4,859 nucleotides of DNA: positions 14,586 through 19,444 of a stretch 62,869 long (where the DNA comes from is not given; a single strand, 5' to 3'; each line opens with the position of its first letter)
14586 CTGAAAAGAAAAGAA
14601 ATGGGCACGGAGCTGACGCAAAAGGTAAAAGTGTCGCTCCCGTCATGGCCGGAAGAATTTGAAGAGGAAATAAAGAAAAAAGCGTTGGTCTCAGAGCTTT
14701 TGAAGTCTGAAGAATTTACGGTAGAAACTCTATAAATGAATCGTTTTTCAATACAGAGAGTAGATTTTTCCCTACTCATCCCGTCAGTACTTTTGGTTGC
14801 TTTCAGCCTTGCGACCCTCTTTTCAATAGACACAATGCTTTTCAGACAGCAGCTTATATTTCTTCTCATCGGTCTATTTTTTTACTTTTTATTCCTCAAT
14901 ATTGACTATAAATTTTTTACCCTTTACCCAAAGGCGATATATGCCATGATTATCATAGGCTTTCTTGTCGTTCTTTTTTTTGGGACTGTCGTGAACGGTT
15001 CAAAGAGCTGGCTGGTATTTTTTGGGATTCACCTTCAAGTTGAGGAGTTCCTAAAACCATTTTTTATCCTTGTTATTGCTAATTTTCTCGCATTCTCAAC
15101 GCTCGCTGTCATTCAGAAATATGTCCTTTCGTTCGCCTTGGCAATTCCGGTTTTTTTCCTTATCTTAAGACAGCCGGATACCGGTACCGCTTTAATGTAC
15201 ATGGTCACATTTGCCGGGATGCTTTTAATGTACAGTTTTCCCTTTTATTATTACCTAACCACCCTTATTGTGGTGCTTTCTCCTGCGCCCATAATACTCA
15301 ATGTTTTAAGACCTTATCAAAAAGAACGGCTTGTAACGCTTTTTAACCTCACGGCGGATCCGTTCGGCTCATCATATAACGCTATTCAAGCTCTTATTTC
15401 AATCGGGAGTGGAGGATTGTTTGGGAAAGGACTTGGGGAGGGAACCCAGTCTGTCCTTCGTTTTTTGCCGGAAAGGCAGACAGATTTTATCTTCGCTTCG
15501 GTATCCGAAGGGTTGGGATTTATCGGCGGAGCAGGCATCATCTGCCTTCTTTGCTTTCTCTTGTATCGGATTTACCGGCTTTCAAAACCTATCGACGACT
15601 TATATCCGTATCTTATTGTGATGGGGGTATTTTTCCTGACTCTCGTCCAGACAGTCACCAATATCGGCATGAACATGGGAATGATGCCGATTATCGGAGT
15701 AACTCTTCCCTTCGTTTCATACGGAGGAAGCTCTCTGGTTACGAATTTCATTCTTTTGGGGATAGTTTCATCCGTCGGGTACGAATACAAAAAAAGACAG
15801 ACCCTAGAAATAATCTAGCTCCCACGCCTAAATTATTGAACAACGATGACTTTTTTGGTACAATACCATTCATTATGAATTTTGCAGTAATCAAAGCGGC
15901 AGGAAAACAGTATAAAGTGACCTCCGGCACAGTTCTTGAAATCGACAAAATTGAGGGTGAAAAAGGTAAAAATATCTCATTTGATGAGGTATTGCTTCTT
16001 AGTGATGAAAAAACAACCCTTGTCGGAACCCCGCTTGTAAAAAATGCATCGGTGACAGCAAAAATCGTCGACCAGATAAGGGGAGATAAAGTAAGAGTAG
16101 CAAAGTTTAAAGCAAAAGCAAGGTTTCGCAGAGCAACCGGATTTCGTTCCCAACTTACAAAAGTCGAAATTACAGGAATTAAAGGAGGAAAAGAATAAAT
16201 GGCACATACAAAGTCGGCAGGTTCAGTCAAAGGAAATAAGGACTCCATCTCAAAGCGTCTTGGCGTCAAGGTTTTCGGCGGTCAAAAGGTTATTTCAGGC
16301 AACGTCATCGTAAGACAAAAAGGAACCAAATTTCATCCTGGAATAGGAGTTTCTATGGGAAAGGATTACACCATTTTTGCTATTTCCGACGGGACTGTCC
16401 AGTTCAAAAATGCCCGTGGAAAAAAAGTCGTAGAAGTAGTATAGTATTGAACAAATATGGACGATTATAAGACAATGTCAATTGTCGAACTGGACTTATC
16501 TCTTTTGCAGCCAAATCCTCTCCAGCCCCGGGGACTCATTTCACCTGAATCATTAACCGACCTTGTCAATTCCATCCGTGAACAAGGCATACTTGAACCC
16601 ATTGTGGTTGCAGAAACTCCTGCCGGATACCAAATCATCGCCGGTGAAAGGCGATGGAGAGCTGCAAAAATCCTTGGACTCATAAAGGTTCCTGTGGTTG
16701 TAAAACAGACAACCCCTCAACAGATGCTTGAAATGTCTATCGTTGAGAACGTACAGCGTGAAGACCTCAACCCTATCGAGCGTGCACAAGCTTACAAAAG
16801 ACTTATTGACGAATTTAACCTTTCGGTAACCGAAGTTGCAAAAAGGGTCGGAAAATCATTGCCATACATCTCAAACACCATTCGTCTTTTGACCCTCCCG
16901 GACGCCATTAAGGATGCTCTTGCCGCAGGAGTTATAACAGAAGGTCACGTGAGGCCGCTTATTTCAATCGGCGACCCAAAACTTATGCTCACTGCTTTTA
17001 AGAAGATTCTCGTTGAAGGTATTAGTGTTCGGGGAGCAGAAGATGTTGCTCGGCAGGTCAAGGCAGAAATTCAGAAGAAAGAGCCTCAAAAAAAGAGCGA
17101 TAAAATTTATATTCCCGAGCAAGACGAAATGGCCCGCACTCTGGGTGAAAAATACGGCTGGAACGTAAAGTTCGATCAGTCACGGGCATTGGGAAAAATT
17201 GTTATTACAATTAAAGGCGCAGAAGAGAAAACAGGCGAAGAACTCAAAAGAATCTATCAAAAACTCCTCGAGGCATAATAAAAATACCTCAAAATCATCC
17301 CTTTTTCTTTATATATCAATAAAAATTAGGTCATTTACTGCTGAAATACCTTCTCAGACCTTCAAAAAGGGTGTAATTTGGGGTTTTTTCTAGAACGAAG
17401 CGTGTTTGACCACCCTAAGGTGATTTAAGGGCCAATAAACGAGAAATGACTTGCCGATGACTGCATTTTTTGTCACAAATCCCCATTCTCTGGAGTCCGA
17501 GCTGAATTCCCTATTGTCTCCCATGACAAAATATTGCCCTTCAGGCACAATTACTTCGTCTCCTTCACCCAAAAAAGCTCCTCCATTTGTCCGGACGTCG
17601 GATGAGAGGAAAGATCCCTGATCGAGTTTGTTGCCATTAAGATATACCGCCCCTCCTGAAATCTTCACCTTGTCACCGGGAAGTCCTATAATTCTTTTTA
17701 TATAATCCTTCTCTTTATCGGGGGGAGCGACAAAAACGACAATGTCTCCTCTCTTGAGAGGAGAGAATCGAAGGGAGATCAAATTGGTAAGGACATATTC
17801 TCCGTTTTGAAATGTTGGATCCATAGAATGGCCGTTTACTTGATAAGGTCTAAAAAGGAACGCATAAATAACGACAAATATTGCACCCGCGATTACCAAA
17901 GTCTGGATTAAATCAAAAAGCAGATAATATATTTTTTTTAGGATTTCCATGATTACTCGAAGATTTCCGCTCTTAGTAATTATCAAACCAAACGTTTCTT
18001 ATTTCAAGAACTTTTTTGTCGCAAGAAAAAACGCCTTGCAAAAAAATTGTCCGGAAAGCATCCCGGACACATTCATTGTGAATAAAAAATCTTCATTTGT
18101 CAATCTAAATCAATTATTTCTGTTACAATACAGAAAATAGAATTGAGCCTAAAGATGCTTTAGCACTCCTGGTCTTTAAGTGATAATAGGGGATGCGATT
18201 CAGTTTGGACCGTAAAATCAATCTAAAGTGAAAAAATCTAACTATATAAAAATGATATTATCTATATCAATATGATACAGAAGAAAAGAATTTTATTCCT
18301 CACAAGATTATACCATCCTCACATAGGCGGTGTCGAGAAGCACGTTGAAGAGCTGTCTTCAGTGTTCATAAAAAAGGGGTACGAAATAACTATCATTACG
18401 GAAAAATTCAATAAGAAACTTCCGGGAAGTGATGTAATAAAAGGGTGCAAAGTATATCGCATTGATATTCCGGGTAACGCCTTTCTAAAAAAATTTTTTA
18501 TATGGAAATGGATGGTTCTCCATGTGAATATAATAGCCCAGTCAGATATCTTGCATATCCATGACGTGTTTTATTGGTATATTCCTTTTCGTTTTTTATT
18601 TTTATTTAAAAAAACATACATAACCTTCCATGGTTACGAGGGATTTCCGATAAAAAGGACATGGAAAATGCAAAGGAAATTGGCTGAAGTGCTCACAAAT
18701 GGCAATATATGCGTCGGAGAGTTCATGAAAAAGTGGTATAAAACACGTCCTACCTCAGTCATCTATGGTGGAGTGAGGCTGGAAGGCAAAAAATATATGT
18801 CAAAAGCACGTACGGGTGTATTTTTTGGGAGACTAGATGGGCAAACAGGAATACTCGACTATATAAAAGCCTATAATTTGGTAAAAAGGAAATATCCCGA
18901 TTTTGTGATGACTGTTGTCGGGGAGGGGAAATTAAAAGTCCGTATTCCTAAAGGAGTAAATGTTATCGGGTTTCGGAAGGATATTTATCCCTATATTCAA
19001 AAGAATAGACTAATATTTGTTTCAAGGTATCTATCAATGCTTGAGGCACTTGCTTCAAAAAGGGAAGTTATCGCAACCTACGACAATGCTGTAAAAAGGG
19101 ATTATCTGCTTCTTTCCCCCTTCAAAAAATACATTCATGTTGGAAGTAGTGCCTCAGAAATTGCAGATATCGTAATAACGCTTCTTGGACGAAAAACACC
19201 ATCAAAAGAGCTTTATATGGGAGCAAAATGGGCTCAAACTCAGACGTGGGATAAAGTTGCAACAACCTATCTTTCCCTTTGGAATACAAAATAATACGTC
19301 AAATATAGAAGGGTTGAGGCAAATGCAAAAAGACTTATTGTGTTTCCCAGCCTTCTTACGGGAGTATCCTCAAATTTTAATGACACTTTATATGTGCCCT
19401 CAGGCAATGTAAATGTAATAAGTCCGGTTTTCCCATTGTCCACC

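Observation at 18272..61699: A ~43-kb glycan super-locus dominated by GT-C-like membrane enzymes and short Dpm1/GtrB-like GT2s, with no recognisable priming phosphoglycosyltransferase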

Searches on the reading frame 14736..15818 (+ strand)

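Call 9: search_protein_families(library=pfam, proteins=[window:14736-15818:+], max_evalue=0.001)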
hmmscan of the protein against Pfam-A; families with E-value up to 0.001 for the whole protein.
window:14736-15818:+ (360 aa): 1 family
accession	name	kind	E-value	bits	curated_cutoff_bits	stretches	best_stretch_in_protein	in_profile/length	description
PF01098.24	FTSW_RODA_SPOVE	-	5.4e-77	259.6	26.4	1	24-350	26-353/356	Cell cycle protein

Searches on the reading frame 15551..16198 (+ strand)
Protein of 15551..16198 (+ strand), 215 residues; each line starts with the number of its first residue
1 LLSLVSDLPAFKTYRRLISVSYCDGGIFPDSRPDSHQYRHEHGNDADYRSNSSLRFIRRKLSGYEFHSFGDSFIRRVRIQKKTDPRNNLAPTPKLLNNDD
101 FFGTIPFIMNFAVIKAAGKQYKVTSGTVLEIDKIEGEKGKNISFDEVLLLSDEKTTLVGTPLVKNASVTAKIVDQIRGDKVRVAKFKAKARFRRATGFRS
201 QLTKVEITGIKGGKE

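Call 9: search_protein_families(library=pfam, proteins=[window:15551-16198:+], max_evalue=0.001)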
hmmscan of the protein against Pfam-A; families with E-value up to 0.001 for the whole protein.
window:15551-16198:+ (215 aa): 1 family
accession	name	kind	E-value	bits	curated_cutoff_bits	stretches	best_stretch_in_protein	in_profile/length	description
PF00829.26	Ribosomal_L21p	-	3.8e-32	110.9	27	1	111-210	2-99/99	Ribosomal prokaryotic L21 protein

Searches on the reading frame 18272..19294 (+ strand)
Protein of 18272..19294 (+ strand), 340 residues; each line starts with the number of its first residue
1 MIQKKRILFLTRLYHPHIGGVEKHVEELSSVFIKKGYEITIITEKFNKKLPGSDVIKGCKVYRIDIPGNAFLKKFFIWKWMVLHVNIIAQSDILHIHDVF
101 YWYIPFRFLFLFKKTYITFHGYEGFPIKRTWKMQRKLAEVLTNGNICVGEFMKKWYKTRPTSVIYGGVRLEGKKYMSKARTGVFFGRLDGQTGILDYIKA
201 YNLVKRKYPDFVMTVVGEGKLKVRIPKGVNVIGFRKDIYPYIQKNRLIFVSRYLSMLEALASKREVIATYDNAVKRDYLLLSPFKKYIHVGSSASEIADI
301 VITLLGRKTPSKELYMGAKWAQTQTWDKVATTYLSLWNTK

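Call 3: search_protein_families(library=pfam, proteins=[window:18272-19294:+], max_evalue=0.01)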
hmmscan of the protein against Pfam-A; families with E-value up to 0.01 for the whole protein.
window:18272-19294:+ (340 aa): 4 families
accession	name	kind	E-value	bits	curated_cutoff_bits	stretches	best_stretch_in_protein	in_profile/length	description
PF13439.12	Glyco_transf_4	-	1.4e-14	54.9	28.5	1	18-171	1-169/170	Glycosyltransferase Family 4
PF13692.12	Glyco_trans_1_4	-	3.1e-08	34.4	27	1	181-271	3-108/142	Glycosyl transferases group 1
PF00534.26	Glycos_transf_1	-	0.00019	21.5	26.4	1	182-269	18-122/172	Glycosyl transferases group 1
PF13477.12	Glyco_trans_4_2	-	0.0035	17.9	23.4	0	22-104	10-89/139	Glycosyl transferase 4-like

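Call 64: search_solved_structures(query=window:18272-19294:+, max_evalue=0.001)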
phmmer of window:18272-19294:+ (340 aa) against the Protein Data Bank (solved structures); distinct sequences matched with E-value up to 0.001: 0.

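Call 74: search_protein_families(library=ncbifam, proteins=[window:18272-19294:+], max_evalue=0.000001)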
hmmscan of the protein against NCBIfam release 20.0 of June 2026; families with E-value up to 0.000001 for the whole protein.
window:18272-19294:+ (340 aa): 0 families
